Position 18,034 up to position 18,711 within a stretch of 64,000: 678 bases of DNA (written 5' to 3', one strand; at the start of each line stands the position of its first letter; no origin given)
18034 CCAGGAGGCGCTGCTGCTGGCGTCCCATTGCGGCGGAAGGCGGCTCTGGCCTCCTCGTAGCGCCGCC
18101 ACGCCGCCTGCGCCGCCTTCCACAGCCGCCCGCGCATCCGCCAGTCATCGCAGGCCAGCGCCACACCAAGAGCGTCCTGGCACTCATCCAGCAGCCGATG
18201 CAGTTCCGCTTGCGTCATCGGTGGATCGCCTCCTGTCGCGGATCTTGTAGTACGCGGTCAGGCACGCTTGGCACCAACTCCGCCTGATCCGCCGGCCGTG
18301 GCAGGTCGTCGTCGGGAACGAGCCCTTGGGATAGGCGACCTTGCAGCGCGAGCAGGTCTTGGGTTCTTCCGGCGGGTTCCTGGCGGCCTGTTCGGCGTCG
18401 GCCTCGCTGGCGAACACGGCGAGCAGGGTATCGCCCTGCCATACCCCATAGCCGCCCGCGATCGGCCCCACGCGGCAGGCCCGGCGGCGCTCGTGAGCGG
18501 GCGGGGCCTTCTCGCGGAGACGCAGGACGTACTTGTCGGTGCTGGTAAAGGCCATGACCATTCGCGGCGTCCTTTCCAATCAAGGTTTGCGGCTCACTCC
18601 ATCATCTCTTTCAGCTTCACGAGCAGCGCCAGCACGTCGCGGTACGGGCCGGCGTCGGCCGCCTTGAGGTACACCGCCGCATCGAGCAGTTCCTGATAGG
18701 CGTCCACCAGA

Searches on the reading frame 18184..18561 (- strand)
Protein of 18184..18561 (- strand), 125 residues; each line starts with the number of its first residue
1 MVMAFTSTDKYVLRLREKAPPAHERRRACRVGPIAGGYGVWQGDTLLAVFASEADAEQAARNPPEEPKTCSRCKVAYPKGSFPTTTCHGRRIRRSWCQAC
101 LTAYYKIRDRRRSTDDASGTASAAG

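Call 13: search_protein_families(library=pfam, alignment_id=A2, max_evalue=0.01)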
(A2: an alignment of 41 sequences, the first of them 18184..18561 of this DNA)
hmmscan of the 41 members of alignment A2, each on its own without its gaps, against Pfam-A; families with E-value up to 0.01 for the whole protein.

A. member 1, window:18184-18561:- (125 aa): 0 families

B. families by the number of members that match (of 41 scanned): 28 families (the first 25 are shown)
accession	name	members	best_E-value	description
PF01381.28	HTH_3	2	2.1e-05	Helix-turn-helix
PF06067.16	DUF932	1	1.8e-42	Domain of unknown function (DUF932)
PF22253.2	DUF6948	1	9.2e-26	Domain of unknown function (DUF6948)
PF00589.27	Phage_integrase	1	1.2e-19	Phage integrase family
PF05866.16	RusA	1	1.3e-16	Endodeoxyribonuclease RusA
PF00196.25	GerE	1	3.3e-13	Bacterial regulatory proteins, luxR family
PF13560.12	HTH_31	1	1.2e-08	Helix-turn-helix domain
PF12705.13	PDDEXK_1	1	1.8e-08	PD-(D/E)XK nuclease superfamily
PF22807.2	TrAA12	1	2e-08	TrAA12-like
PF13384.12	HTH_23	1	4e-06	Homeodomain-like domain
PF08281.18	Sigma70_r4_2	1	4.4e-06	Sigma-70, region 4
PF13551.12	HTH_29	1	1.2e-05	Winged helix-turn helix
PF06056.18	Terminase_5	1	0.00035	Putative ATPase subunit of terminase (gpP-like)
PF12844.13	HTH_19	1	0.00049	Helix-turn-helix domain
PF08965.17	Aca2_YdiL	1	0.00075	Aca2/YdiL-like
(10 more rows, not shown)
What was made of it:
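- The phage is temperate, with an integrase and repressor-type HTH genes (call 13).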

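Call 69: search_protein_families(library=phrogs, alignment_id=A2, max_evalue=0.001)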
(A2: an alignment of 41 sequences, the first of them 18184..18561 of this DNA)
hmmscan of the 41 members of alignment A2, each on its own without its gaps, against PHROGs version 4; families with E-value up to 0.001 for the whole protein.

A. member 1, window:18184-18561:- (125 aa): 1 family
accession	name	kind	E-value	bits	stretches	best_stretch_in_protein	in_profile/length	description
phrog_5558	-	moron, auxiliary metabolic gene and host takeover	3.6e-05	25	1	59-121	57-118/130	Lar-like restriction alleviation protein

B. families by the number of members that match (of 41 scanned): 46 families (the first 25 are shown)
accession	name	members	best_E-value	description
phrog_1221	-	1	4.1e-61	-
phrog_25210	-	1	3.9e-42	-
phrog_12196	-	1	6.3e-36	-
phrog_1701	-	1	8.3e-33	DnaD-like helicase loader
phrog_140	-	1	4.1e-27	RusA-like Holliday junction resolvase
phrog_1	-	1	2.7e-25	integrase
phrog_10477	-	1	2.3e-23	exonuclease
phrog_216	-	1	2.5e-19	integrase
phrog_10469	-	1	1.1e-18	DnaD-like helicase loader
phrog_9804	-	1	1.6e-17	-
phrog_298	-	1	5.5e-17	exonuclease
phrog_345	-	1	1e-16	replication initiation O-like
phrog_7609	-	1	3.3e-14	-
phrog_19658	-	1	3e-12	replication initiation protein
phrog_466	-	1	1.8e-10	exonuclease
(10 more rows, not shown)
